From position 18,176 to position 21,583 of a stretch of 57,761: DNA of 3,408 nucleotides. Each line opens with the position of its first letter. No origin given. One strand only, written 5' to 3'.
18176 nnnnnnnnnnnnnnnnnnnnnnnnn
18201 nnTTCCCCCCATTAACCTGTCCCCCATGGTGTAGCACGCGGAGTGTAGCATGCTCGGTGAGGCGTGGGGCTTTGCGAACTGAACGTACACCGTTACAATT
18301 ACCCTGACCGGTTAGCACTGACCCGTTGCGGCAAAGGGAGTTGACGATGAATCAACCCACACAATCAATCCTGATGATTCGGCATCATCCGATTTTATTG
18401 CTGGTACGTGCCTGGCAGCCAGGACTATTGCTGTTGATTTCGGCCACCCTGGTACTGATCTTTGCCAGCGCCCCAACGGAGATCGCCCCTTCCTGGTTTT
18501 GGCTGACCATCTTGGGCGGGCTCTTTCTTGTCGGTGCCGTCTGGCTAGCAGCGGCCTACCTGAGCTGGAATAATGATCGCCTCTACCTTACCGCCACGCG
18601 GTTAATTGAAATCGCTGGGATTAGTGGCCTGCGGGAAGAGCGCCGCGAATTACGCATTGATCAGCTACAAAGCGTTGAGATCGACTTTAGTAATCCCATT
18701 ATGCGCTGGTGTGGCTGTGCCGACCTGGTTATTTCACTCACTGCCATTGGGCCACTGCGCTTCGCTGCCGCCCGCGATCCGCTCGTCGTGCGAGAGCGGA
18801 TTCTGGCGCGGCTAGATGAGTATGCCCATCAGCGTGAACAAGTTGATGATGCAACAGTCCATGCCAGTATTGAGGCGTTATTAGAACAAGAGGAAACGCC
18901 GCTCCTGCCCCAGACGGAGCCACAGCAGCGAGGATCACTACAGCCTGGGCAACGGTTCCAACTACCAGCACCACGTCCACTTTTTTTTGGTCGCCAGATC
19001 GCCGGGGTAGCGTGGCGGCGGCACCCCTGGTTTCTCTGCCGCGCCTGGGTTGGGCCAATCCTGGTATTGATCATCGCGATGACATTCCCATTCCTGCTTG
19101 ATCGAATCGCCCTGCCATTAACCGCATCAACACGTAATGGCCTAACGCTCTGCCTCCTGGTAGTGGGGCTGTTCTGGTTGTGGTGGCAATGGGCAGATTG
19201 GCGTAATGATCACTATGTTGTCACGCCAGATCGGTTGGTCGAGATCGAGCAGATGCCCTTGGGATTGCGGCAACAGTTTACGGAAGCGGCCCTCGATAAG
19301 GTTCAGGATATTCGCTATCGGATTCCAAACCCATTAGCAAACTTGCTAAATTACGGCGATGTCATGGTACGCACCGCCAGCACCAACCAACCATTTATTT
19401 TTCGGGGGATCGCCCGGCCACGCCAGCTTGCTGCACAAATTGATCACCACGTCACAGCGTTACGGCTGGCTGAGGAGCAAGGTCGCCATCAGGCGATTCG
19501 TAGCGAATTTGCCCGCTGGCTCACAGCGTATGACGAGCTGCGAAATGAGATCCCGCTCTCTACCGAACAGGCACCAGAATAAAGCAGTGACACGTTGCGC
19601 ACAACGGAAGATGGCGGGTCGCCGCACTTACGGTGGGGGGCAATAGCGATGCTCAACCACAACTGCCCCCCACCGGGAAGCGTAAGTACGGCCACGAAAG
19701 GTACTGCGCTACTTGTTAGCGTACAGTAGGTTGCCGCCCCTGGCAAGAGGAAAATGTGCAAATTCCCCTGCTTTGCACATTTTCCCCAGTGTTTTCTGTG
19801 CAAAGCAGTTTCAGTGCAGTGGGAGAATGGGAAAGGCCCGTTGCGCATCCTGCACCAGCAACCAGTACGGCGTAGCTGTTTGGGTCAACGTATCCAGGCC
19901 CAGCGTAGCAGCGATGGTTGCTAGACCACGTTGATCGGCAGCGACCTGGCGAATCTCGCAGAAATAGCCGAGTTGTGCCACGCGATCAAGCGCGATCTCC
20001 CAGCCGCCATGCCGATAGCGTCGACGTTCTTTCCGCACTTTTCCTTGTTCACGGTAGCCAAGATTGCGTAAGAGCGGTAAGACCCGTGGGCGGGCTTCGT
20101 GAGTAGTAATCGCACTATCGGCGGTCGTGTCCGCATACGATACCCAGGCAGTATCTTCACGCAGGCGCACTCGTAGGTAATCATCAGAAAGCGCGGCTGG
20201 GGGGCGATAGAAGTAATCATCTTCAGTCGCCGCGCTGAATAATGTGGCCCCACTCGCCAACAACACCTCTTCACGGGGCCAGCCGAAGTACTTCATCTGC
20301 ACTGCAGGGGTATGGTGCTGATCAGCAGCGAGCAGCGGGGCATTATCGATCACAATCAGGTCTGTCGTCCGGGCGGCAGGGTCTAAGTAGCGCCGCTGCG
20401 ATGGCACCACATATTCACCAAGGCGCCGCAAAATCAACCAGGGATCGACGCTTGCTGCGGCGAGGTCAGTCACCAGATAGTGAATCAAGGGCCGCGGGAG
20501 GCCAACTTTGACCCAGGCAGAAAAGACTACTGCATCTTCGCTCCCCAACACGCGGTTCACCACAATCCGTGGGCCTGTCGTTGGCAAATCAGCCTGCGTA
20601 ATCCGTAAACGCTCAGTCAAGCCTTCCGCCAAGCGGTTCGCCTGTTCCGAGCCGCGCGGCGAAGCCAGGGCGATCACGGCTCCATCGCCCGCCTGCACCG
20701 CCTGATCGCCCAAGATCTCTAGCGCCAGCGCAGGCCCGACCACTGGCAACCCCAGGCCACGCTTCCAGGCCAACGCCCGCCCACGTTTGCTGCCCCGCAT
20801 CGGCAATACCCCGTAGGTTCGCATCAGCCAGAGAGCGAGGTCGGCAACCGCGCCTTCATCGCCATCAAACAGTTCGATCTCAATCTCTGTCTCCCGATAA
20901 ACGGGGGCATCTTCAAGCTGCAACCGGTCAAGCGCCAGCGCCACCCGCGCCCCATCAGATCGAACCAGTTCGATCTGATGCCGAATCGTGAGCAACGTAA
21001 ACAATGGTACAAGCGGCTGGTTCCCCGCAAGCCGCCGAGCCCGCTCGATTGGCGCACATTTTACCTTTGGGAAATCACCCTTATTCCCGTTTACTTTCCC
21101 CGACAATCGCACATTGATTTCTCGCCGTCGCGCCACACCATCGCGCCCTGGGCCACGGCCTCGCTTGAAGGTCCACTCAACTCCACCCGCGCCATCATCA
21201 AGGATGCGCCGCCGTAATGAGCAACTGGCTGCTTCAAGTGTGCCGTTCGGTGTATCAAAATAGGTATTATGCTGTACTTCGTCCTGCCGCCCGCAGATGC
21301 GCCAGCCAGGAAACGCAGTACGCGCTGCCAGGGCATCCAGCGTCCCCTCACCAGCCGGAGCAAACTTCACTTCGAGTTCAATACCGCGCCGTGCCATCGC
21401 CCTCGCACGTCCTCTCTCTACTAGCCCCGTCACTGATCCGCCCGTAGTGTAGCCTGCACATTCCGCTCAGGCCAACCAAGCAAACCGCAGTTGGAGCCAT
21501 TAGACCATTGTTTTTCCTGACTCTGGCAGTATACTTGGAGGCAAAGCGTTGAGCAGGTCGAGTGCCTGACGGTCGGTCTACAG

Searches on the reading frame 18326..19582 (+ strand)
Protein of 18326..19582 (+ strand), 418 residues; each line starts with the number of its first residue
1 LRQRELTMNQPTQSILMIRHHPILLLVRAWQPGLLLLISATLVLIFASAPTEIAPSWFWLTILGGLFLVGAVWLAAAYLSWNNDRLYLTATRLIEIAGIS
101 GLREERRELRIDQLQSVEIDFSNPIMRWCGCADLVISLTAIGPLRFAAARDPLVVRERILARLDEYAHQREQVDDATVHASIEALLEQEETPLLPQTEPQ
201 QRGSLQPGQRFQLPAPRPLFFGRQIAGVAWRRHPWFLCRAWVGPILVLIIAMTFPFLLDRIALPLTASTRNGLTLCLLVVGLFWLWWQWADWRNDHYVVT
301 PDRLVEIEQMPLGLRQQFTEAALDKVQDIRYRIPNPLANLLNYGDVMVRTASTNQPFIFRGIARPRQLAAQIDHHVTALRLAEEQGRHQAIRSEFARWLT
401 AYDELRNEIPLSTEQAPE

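Call 49: search_protein_families(library=pfam, proteins=[window:18326-19582:+])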
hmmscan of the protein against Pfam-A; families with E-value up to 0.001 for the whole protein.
window:18326-19582:+ (418 aa): 1 family
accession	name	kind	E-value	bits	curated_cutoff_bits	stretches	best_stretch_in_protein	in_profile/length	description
PF03703.20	bPH_2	-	5.1e-09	36.7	22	0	102-157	20-76/78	Bacterial PH domain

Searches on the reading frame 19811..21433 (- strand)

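Call 49: search_protein_families(library=pfam, proteins=[window:19811-21433:-])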
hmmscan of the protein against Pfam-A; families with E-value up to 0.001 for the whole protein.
window:19811-21433:- (540 aa): 1 family
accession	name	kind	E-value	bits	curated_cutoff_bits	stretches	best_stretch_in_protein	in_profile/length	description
PF01928.26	CYTH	-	1.1e-29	104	23.2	2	18-199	2-156/179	CYTH domain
